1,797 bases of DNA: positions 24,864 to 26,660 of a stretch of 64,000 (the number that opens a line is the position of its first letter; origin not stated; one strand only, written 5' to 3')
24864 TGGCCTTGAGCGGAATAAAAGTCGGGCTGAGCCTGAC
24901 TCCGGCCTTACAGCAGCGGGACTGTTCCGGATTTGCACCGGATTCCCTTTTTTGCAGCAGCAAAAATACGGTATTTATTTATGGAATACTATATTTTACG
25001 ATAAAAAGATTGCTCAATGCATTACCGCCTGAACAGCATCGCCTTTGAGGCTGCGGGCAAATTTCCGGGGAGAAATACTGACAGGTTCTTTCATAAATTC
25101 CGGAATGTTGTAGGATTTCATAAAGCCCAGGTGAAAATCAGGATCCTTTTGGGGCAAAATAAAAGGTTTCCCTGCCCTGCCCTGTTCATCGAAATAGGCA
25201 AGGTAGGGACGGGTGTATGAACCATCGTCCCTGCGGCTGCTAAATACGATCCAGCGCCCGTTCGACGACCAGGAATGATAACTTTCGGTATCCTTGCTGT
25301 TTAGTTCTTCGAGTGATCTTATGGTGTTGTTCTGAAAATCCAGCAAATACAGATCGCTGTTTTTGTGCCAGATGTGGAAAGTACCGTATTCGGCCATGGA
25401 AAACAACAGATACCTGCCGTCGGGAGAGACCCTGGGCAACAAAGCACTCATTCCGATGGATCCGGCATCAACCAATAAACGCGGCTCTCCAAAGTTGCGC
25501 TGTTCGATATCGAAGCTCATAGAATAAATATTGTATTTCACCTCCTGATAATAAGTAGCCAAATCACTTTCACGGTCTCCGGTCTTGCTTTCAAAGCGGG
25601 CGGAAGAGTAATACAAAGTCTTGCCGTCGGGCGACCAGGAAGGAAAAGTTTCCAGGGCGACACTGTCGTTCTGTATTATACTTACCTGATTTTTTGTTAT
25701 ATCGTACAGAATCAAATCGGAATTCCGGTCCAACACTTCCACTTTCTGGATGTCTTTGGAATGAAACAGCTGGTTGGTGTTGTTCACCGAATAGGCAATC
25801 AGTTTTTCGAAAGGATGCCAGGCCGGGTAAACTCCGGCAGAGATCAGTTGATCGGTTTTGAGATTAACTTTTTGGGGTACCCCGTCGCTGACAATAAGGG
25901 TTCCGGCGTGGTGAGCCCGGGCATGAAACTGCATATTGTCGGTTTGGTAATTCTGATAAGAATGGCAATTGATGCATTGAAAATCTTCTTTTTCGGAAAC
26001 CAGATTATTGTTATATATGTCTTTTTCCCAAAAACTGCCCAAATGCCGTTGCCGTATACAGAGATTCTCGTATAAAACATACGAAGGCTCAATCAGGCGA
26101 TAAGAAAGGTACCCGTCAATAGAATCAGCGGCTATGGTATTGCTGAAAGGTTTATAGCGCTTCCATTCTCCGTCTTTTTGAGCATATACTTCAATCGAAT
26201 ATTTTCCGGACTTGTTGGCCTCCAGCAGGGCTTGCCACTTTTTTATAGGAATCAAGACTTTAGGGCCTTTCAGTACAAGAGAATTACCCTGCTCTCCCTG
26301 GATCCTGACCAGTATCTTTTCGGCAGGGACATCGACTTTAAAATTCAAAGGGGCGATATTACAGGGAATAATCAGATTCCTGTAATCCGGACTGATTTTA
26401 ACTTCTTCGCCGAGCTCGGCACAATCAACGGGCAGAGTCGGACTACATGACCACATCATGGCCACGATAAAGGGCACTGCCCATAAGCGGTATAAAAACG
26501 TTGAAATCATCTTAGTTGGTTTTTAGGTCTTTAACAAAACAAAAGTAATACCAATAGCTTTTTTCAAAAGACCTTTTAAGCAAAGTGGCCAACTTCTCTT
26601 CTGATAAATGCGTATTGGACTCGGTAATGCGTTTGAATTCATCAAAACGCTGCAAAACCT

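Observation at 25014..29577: Three-gene unit: Rid/chorismatase-like enzyme, DUF6057-like membrane protein, and beta-propeller lipoprotein with CXXCH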

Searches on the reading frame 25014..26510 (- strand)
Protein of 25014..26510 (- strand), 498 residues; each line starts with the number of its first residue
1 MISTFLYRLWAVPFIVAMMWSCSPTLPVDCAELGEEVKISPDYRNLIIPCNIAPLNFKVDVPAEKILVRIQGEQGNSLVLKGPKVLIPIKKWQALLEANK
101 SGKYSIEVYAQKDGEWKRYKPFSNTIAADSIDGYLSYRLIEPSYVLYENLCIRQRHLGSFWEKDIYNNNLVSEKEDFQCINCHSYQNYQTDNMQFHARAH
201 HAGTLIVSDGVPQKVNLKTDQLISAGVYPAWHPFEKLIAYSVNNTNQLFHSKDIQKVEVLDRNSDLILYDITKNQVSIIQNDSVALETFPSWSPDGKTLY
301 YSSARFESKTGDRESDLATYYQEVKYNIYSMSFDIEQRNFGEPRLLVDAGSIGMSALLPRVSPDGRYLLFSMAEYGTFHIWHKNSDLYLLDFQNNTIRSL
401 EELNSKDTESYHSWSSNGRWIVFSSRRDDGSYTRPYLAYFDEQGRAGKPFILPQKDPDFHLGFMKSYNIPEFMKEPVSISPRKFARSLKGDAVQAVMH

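Call 3: search_protein_families(library=pfam, proteins=[window:25014-26510:-], max_evalue=0.01)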
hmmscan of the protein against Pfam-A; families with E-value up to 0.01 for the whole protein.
window:25014-26510:- (498 aa): 1 family
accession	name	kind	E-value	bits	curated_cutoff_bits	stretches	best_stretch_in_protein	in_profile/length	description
PF07676.18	PD40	-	2.9e-18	65.8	20.9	2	286-303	10-27/38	WD40-like Beta Propeller Repeat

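Call 4: search_protein_families(library=ncbifam, proteins=[window:25014-26510:-], max_evalue=0.01)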
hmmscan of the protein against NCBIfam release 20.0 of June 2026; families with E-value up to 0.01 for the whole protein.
window:25014-26510:- (498 aa): 5 families
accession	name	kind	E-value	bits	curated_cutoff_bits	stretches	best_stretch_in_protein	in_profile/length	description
TIGR02800.1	propeller_TolB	equivalog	4.6e-14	52.2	343.15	2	356-427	237-299/418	Tol-Pal system beta propeller repeat protein TolB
NF053518.1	DipepPtdsDpp5Prph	equivalog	1.8e-10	40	900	1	233-336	193-299/655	dipeptidyl-peptidase Dpp5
NF053607.1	CHU_0125_OmpA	equivalog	0.00045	18.8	620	0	273-308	263-297/639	CHU_0125 family OmpA-like outer membrane integrity protein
NF033523.0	lasso_peptidase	equivalog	0.00079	18.3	400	0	256-302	61-105/638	Atxe2 family lasso peptide isopeptidase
NF002183.0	PRK01029.1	equivalog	0.0044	16.1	405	0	330-426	259-346/429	Tol-Pal system protein TolB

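Call 9: find_homologous_proteins(query=window:25014-26510:-)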
Query window:25014-26510:- (498 aa): 7996 proteins with E <= 0.001 among 8000 candidates; the best 120 are listed.
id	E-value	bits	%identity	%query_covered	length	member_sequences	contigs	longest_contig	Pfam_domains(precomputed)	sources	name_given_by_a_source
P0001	0.0e+0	1049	90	100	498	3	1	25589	PF26549.1,PF26550.2,PF07676.19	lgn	-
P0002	0.0e+0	1037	89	100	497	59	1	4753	PF26549.1,PF26550.2,PF07676.19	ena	-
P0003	0.0e+0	1031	88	100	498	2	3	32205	PF26549.1,PF26550.2,PF07676.19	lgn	-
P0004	0.0e+0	1016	87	100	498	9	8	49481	PF26549.1,PF26550.2,PF07676.19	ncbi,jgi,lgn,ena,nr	ncbi:MAG: hypothetical protein M0P23_01840 [Bacteroidales bacterium]|nr:hypothetical protein [Bacter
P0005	7.9e-193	660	59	97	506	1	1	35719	PF26549.1,PF26550.2,PF07676.19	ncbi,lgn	-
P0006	3.2e-191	655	57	96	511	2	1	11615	PF26549.1,PF26550.2,PF07676.19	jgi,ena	-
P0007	1.2e-190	653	57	99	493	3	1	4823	PF26549.1,PF26550.2,PF07676.19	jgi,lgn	jgi:hypothetical protein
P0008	3.0e-190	651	55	100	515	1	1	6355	PF26549.1,PF26550.2,PF07676.19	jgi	-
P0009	1.7e-188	646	57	96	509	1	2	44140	PF26549.1,PF26550.2,PF07676.19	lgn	-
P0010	2.7e-188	645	57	96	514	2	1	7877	PF26550.2,PF07676.19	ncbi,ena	-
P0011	6.1e-187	641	56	96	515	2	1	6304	PF26549.1,PF26550.2,PF07676.19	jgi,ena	-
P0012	1.6e-184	633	56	97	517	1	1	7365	PF26549.1,PF00930.28,PF26550.2,PF07676.19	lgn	-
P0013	2.1e-184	632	58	97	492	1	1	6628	PF26549.1,PF26550.2,PF07676.19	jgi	jgi:hypothetical protein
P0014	4.4e-184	631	55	99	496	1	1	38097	PF26549.1,PF00930.28,PF26550.2,PF07676.19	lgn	-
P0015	5.1e-184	631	56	96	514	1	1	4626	PF26549.1,PF00930.28,PF26550.2,PF07676.19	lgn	-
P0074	7.8e-173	594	53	98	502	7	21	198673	PF26549.1,PF26550.2,PF07676.19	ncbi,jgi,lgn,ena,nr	ncbi:MAG: hypothetical protein E7091_01490 [Bacteroidales bacterium]|nr:hypothetical protein [Bacter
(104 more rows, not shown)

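Call 12: find_encoding_contigs(protein=P0074, flank=8000, max_places=3)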
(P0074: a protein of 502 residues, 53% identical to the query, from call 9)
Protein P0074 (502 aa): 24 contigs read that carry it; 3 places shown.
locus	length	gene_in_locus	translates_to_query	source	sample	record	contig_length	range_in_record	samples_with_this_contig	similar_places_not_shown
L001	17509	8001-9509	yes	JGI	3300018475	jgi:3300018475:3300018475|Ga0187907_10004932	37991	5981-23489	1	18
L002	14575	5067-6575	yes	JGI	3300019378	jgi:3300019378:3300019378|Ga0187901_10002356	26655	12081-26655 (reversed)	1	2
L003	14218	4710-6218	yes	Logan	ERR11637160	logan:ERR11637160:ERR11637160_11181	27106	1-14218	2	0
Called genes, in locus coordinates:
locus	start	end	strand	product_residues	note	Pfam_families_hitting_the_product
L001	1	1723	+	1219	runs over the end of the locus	-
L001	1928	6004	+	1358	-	PF11790:Glyco_hydro_cc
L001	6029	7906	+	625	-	PF19529:DUF6057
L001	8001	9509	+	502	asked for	PF26549:Tricorn_N (faint), PF26550:Tricorn_2nd (faint), PF07676:PD40 (weak)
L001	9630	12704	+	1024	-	PF02469:Fasciclin (faint)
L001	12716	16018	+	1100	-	PF13620:CarboxypepD_reg (weak), PF13715:CarbopepD_reg_2, PF07715:Plug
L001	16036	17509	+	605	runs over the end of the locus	PF14322:SusD-like_3, PF07980:SusD_RagB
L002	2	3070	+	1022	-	?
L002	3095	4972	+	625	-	PF19529:DUF6057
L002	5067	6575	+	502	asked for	PF26549:Tricorn_N (faint), PF26550:Tricorn_2nd (faint), PF07676:PD40 (weak)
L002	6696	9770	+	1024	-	PF02469:Fasciclin (faint)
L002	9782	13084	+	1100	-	PF13620:CarboxypepD_reg (weak), PF13715:CarbopepD_reg_2, PF07715:Plug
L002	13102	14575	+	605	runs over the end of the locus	PF14322:SusD-like_3, PF07980:SusD_RagB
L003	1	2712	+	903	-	?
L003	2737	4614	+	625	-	PF19529:DUF6057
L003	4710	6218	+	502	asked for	PF26549:Tricorn_N (faint), PF26550:Tricorn_2nd (faint), PF07676:PD40 (weak)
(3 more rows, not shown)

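Call 26: find_related_loci(query=A1, collection=genome_contigs, flank=7000)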
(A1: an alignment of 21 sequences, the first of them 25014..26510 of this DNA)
Query A1 (498 aa) in genome_contigs; peptide patterns used: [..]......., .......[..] (x = any residue, [..] = any of these).
600 stretches matched a pattern (row limit reached: there are more); 567 encode a relative of the query (tblastn E <= 1e-3); the best 80 are kept; 80 distinct loci.
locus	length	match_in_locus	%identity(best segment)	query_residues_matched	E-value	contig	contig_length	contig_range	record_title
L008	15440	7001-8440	54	16-495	2e-178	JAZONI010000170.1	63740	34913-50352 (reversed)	MAG: Bacteroidaceae bacterium isolate T1900045640_YK20190334.MAGScoT_cleanbin_000053 SGB_8129_k141_2446030, whole genome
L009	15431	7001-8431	55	22-497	7e-178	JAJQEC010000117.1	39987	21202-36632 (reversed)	MAG: Candidatus Azobacteroides sp. isolate MI.4_1 NODE_135_length_39987_cov_16.405339, whole genome shotgun sequence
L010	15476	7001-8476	53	1-495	1e-177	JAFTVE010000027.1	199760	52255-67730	MAG: Bacteroidaceae bacterium isolate RGIG4179 Roe_deer_Colon-2__c1436, whole genome shotgun sequence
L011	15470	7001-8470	54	2-496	5e-177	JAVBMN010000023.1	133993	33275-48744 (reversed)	MAG: Bacteroidaceae bacterium isolate EPI_MAG_00053 c_000002112657, whole genome shotgun sequence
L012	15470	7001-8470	53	7-496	1e-175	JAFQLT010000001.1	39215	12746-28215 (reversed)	MAG: Bacteroidaceae bacterium isolate RGIG1935 Goat_Cecum.Co__c32273, whole genome shotgun sequence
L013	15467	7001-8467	53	7-495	4e-175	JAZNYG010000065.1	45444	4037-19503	MAG: Bacteroidaceae bacterium isolate T1900044777_TS20190243.MAGScoT_cleanbin_000022 SGB_2496_k141_1061440, whole genome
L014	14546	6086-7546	54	12-495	4e-175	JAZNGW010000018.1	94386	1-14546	MAG: Bacteroidaceae bacterium isolate T1900044699_TS20190165.MAGScoT_cleanbin_000005 SGB_1791_k141_42315, whole genome s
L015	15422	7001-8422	54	24-496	1e-173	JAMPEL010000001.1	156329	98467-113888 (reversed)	MAG: Roseburia sp. isolate NALB_7823_13 Scaffold_#1__SCF_001__156229_bp, whole genome shotgun sequence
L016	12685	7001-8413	54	21-489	4e-173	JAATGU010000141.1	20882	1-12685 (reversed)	MAG: Bacteroidales bacterium isolate bin_67 k141_2258339, whole genome shotgun sequence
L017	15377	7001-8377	55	39-496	1e-171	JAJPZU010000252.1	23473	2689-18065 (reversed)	MAG: Prevotellaceae bacterium isolate BH.3_6 NODE_364_length_23473_cov_40.153771, whole genome shotgun sequence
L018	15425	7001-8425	53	18-496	8e-171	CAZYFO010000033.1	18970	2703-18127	MAG TPA_asm: uncultured Bacteroidaceae bacterium isolate SRP192927_co2_870 genome assembly, contig: NODE_4552_length_189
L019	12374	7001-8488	51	6-495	4e-170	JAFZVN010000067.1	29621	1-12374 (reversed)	MAG: Bacteroidaceae bacterium isolate RGIG8136 Water_buffalos_Rumen-3__c1546471, whole genome shotgun sequence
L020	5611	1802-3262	51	14-496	2e-172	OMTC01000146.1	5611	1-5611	uncultured Prevotellaceae bacterium isolate RUG849 genome assembly, contig: scaffold_11936, whole genome shotgun sequenc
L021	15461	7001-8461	51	10-495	3e-169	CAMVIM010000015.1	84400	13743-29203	MAG TPA_asm: uncultured Prevotellaceae bacterium isolate SRR8387717_bin.84_metaWRAP_v1.3_MAG genome assembly, contig: ER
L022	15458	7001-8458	51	8-492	3e-169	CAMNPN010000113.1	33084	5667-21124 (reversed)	MAG: uncultured Prevotella sp. isolate SRR873595_bin.66_metaWRAP_v1.3_MAG genome assembly, contig: ERZ1756110.3423494, w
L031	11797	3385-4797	53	15-483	5e-167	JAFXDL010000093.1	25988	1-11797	MAG: Bacteroidaceae bacterium isolate RGIG6315 Sheep_Rectum-3__c525220, whole genome shotgun sequence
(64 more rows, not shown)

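Call 29: predict_structure(alignment_id=A1)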
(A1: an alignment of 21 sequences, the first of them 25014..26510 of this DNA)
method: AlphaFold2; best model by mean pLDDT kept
length: 498 residues; sequences in the alignment: 21
mean_pLDDT: 84.0   pTM: 0.84
mean pLDDT of the five models: 84.0, 83.3, 82.8, 82.6, 76.8
residues with pLDDT >= 90: 248; 70-90: 154; 50-70: 83; < 50: 13
segments of 3 or more residues with pLDDT < 50: 18-21, 461-464
pLDDT, mean of each block of 10 residues (from residue 1): 54 52 77 93 95 96 95 91 96 96 97 95 96 86 65 90 87 70 67 82 87 87 73 91 69 57 86 91 86 95 90 85 91 95 96 92 94 70 77 94 74 91 68 82 91 84 57 86 91 91
secondary structure, 60 per line:
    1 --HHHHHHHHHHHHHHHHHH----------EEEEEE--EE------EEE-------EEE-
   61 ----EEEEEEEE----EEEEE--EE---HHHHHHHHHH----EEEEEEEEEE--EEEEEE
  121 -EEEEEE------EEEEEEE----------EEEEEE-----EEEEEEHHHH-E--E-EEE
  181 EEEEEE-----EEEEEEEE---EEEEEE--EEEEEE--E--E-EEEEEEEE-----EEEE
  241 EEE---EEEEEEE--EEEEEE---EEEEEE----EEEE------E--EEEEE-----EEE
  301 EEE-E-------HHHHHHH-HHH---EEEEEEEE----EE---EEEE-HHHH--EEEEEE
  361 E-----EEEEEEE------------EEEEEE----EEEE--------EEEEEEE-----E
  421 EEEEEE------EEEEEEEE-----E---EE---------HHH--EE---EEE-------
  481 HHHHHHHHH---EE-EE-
elements in order: H3-20 E31-36 E47-49 E57-59 E65-72 E77-81 H89-98 E103-112 E115-120 E122-127 E134-140 E151-156 E162-167 H168-171 E178-186 E192-199 E203-208 E211-216 E224-231 E237-243 E247-253 E256-261 E265-270 E275-278 E288-292 E298-303 H313-319 E327-334 E344-347 H349-352 E355-361 E367-373 E386-391 E396-399 E408-414 E420-426 E433-440 E471-473 H481-489

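Call 31: search_solved_structures(query=A1, max_evalue=0.01)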
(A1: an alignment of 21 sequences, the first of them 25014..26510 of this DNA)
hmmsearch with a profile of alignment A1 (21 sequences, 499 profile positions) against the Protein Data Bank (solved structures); distinct sequences matched with E-value up to 0.01: 2.
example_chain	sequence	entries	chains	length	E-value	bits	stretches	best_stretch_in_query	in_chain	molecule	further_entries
4r40_A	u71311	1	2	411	0.0032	19.2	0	351-423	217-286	Protein TolB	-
4pwz_A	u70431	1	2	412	0.0032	19.2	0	351-423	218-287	Protein TolB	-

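Call 33: fold_search(model_id=the predicted structure, library=pdb)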
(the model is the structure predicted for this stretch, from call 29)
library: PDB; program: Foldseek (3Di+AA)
matches with E <= 10: 1978; with E <= 0.001: 93
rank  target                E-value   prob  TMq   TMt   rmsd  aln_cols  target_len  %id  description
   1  9gne_A                1.2e-08  1.00  0.38  0.29  12.1       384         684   11  CryoEM structure of mammalian AAP in complex with acetyl-alanyl-chloromethylketone (released 2025-10-22)
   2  7px8_A                2.8e-08  1.00  0.37  0.28  14.2       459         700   10  CryoEM structure of mammalian acylaminoacyl-peptidase (released 2022-05-25)
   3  8wt1_H                6.9e-08  1.00  0.36  0.28  10.4       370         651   10  Crystal structure of S9 carboxypeptidase from Geobacillus sterothermophilus (released 2024-03-13)
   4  9bfq_A                1.7e-07  1.00  0.34  0.19  18.6       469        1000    6  Cryo-EM structure of Sevenless in complex with Bride of Sevenless (released 2025-01-29)
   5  3pe7                  1.8e-07  1.00  0.35  0.44  13.6       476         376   12  Oligogalacturonate lyase in complex with manganese (released 2010-11-03)
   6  8t24                  3.4e-07  1.00  0.34  0.35  13.3       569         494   12  Crystal Structure of Porphyromonas gingivalis Sialidase (PG_0352)- Fructose bound in CBM (released 2023-10-04)
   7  1k32_A                5.0e-07  1.00  0.28  0.15  22.3       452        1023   11  Crystal structure of the tricorn protease (released 2001-12-05)
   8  10ft_A                7.3e-07  1.00  0.31  0.28  19.3       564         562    8  Cryo-EM structure of receptor tyrosine kinase ROS1 in complex with NELL2 (released 2026-02-25)
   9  6c7p_A                7.3e-07  1.00  0.36  0.37  15.3       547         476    9  Crystal structure of D477G ACO/RPE65 chimera, monoclinic crystal form (released 2018-04-25)
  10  6c7p_B                1.0e-06  1.00  0.31  0.32  16.1       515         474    9  Crystal structure of D477G ACO/RPE65 chimera, monoclinic crystal form (released 2018-04-25)
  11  2bkl_B                1.2e-06  1.00  0.33  0.26  12.1       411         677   12  Structural and Mechanistic Analysis of Two Prolyl Endopeptidases: Role of Inter-Domain Dynamics in Catalysis and Speci (released 2005-03-09)
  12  9n73_LH               1.2e-06  1.00  0.20  0.13  25.4       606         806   10  SSU processome maturation and disassembly, State G (released 2025-10-29)
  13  5n4c_C                1.2e-06  1.00  0.32  0.24  21.6       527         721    8  Prolyl oligopeptidase B from Galerina marginata bound to 35mer hydrolysis and macrocyclization substrate - S577A mutan (released 2017-11-01)
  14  7zb2_GGG              1.3e-06  1.00  0.36  0.27  21.7       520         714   11  apo macrocyclase OphP (released 2022-07-06)
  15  9e2g_2B               1.5e-06  0.98  0.17  0.14  24.4       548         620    9  Cryo-EM structure of 48 nm repeat of microtubule doublet from T. brucei flagellum (released 2025-03-12)
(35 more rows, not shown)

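Call 52: search_protein_representatives(alignment_id=A1)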
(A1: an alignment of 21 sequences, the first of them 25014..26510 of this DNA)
Query: 21 sequences, 499 profile positions. Proteins with E-value up to 0.001 (for the whole library): 5940; up to 1e-10: 1944; up to 1e-30: 718. The best 150 are listed.
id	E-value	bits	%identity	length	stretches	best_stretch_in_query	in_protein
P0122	9.2e-225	763.3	-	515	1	7-497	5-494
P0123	1.4e-206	703.3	-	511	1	11-498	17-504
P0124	2.4e-201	686.0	-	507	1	3-496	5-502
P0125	8.8e-196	667.6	-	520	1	15-496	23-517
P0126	1.6e-195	666.8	-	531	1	14-497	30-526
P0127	6.1e-190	648.4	-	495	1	3-497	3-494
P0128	3.4e-187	639.3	-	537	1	4-496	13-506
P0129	5.9e-185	631.9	-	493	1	5-494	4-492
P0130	7.9e-184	628.2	-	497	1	8-493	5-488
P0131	2.1e-180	616.9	-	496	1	8-494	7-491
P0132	3.1e-174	596.6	-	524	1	8-491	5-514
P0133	3.9e-174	596.3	-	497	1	9-497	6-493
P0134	7.5e-172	588.7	-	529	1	9-492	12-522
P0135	6.6e-171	585.6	-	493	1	10-490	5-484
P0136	1.6e-168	577.7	-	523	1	8-496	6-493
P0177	3.5e-137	474.4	-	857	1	33-490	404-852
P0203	2.5e-129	448.5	-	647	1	210-496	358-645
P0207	5.9e-129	447.2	-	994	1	39-493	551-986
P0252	1.1e-118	413.3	-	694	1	16-489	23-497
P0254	5.5e-118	411.0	-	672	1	9-489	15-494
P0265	7.2e-115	400.8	-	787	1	30-485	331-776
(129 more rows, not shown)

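Call 56: search_protein_families(library=pfam, proteins=[P0177, P0207, P0265, P0203, P0252, P0254], max_evalue=0.001)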
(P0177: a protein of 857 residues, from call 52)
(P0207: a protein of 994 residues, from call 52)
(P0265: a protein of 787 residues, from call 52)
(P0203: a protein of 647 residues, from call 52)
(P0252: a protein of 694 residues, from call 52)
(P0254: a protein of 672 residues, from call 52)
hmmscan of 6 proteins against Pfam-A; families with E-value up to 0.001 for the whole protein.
P0177 (857 aa): 3 families
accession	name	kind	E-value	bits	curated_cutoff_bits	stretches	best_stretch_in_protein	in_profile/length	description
PF19529.4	DUF6057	-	3.5e-63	214.8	29.8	1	2-398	39-421/569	Family of unknown function (DUF6057)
PF07676.18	PD40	-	1.6e-17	63.4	20.9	2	653-671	9-27/38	WD40-like Beta Propeller Repeat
PF00930.27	DPPIV_N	-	0.00014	21.2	22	0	617-670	10-60/354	Dipeptidyl peptidase IV (DPP IV) N-terminal region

P0207 (994 aa): 2 families
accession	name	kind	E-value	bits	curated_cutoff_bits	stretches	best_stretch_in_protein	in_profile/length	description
PF19529.4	DUF6057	-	3.8e-84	284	29.8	1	19-492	9-477/569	Family of unknown function (DUF6057)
PF07676.18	PD40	-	9.9e-15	54.5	20.9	1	779-802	4-27/38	WD40-like Beta Propeller Repeat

P0265 (787 aa): 2 families
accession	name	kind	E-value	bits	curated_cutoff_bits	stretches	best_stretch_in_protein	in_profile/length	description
PF19529.4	DUF6057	-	2.1e-82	278.3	29.8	1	2-294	275-569/569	Family of unknown function (DUF6057)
PF07676.18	PD40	-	1.4e-11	44.5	20.9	1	693-725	5-34/38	WD40-like Beta Propeller Repeat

P0203 (647 aa): 4 families
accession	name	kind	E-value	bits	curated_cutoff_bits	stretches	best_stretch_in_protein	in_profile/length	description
PF07676.18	PD40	-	5.5e-16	58.5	20.9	1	557-580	11-34/38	WD40-like Beta Propeller Repeat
PF25788.1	Ig_Rha78A_N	-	2.7e-13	50.5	27.4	1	48-127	15-102/105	Rha78A-like, N-terminal immunoglobulin domain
PF17389.8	Bac_rhamnosid6H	-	4e-11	43.2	24.5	1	281-351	2-73/339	Bacterial alpha-L-rhamnosidase 6 hairpin glycosidase domain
PF00930.27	DPPIV_N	-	6.9e-05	22.2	22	0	399-448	12-60/354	Dipeptidyl peptidase IV (DPP IV) N-terminal region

P0252 (694 aa): 1 family
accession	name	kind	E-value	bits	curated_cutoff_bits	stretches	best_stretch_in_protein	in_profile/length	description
PF07676.18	PD40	-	4e-13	49.4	20.9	1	293-310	10-27/38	WD40-like Beta Propeller Repeat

P0254 (672 aa): 2 families
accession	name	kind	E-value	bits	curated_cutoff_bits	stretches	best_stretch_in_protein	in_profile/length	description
PF07676.18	PD40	-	1.3e-11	44.6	20.9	0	292-308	11-27/38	WD40-like Beta Propeller Repeat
PF00515.34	TPR_1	-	0.00011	22.3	27.8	0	538-566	2-30/34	Tetratricopeptide repeat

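Call 59: search_protein_families(library=pfam, proteins=[L014:7695-9848:+, L008:11552-14884:+, L014:10272-11633:+, L016:3594-5597:+, L018:1806-4919:-, L019:2795-4801:+, L008:8607-11543:+, L021:13724-14548:+, L022:10968-13154:-, L031:52-1245:+], max_evalue=0.001)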
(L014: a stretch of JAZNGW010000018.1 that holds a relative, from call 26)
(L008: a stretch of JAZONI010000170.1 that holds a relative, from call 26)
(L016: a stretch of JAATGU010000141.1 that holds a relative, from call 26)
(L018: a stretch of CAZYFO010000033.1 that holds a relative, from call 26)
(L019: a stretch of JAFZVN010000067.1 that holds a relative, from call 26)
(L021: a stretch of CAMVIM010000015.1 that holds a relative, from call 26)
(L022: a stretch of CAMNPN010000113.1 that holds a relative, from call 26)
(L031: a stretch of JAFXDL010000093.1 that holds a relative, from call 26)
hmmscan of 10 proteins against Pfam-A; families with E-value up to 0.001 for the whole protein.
L014:7695-9848:+ (717 aa): 3 families
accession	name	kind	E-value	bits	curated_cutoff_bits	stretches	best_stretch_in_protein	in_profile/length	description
PF00326.27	Peptidase_S9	-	1.2e-41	143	22.6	1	515-703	8-209/213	Prolyl oligopeptidase family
PF00930.27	DPPIV_N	-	6.3e-31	107.8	22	1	124-424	55-352/354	Dipeptidyl peptidase IV (DPP IV) N-terminal region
PF00756.26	Esterase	-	9.9e-06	25.9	22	1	565-698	112-239/251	Putative esterase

L008:11552-14884:+ (1110 aa): 3 families
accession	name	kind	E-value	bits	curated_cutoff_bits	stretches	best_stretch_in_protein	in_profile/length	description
PF07715.20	Plug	-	4.9e-16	59.6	23.9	1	125-248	3-107/107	TonB-dependent Receptor Plug Domain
PF13715.12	CarbopepD_reg_2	-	2.6e-08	34.2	32.2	1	26-109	1-88/88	CarboxypepD_reg-like domain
PF13620.12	CarboxypepD_reg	-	4.8e-05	24.1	32.3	1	26-98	2-81/82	Carboxypeptidase regulatory-like domain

L014:10272-11633:+ (453 aa): 1 family
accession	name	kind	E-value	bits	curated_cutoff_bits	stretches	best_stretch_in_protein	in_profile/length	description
PF01554.23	MatE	-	3e-49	167.3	24.9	2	24-185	1-161/161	MatE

L016:3594-5597:+ (667 aa): 2 families
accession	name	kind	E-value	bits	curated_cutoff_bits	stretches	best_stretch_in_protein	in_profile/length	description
PF07980.17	SusD_RagB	-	2.3e-27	96.8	23.1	1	341-657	34-297/297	SusD family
PF14322.12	SusD-like_3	-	1.4e-18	68.3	27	1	24-225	1-191/191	Starch-binding associating with outer membrane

L018:1806-4919:- (1037 aa): 5 families
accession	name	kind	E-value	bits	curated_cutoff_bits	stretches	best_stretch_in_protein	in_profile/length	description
PF02836.23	Glyco_hydro_2_C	-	1.6e-90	303.7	21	1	340-622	1-300/302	Glycosyl hydrolases family 2, TIM barrel domain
PF02929.23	Bgal_small_N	-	5.8e-64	216.6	25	1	757-1032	3-248/248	Beta galactosidase small chain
PF02837.24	Glyco_hydro_2_N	-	6.1e-33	114.6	28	1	62-234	3-169/169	Glycosyl hydrolases family 2, sugar binding domain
PF16353.11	LacZ_4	-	6.4e-22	78.1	27.3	1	634-725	1-86/87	Beta-galactosidase, domain 4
PF00703.27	Glyco_hydro_2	-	2.6e-17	64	23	1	237-338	2-109/109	Glycosyl hydrolases family 2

L019:2795-4801:+ (668 aa): 3 families
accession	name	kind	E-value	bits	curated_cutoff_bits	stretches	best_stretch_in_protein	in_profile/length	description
PF10566.15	Glyco_hydro_97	-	1.3e-99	333.6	32.5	1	286-564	1-275/275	Glycoside hydrolase 97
PF14508.12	GH97_N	-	1.9e-42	145.7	25.3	1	26-280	2-229/229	Glycosyl-hydrolase 97 N-terminal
PF14509.12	GH97_C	-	5.6e-26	91.1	25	1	567-665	2-96/97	Glycosyl-hydrolase 97 C-terminal, oligomerisation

L008:8607-11543:+ (978 aa): 1 family
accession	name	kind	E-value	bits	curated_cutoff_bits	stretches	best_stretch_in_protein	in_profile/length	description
PF02469.27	Fasciclin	-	2.6e-09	37.8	22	0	232-263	92-123/123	Fasciclin domain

L021:13724-14548:+ (274 aa): 1 family
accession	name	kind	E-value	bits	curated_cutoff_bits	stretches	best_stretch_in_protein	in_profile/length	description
PF01416.25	PseudoU_synth_1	-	9.5e-33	113.3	23.3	2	138-266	1-108/108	tRNA pseudouridine synthase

L022:10968-13154:- (728 aa): 2 families
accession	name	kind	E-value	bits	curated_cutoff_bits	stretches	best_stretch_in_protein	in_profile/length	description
PF00331.26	Glyco_hydro_10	-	9.6e-94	314.5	22.1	1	35-369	2-309/311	Glycosyl hydrolase family 10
PF00756.26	Esterase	-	1.2e-19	71.5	22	1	509-656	1-148/251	Putative esterase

L031:52-1245:+ (397 aa): 5 families
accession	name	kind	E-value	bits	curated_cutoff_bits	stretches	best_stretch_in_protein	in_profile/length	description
PF00155.27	Aminotran_1_2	-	9.1e-78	262.4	19.7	1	32-389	2-361/361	Aminotransferase class I and II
PF01041.23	DegT_DnrJ_EryC1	-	1.6e-08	34.7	19.8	1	107-170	56-118/360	DegT/DnrJ/EryC1/StrS aminotransferase family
PF01053.26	Cys_Met_Meta_PP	-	2.1e-05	23.7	27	1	86-204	63-173/381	Cys/Met metabolism PLP-dependent enzyme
PF12897.13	Asp_aminotransf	-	2.6e-05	23.6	27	1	171-286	180-300/421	Aspartate amino-transferase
PF00266.25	Aminotran_5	-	0.0009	18.8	21.5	0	94-189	64-164/371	Aminotransferase class-V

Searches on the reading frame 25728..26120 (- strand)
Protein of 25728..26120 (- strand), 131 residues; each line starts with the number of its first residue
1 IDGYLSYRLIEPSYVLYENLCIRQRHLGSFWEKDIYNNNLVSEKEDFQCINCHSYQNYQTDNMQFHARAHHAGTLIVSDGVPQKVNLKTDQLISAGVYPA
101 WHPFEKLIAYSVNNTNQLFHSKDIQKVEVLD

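Call 71: search_protein_families(library=pfam, proteins=[window:25728-26120:-], max_evalue=10)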
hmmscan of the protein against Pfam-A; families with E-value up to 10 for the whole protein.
seq(131 aa): 1 family
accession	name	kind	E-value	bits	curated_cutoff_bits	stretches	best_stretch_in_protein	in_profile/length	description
PF03150.19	CCP_MauG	-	0.013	16.5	25.6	1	33-70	8-44/149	Di-haem cytochrome c peroxidase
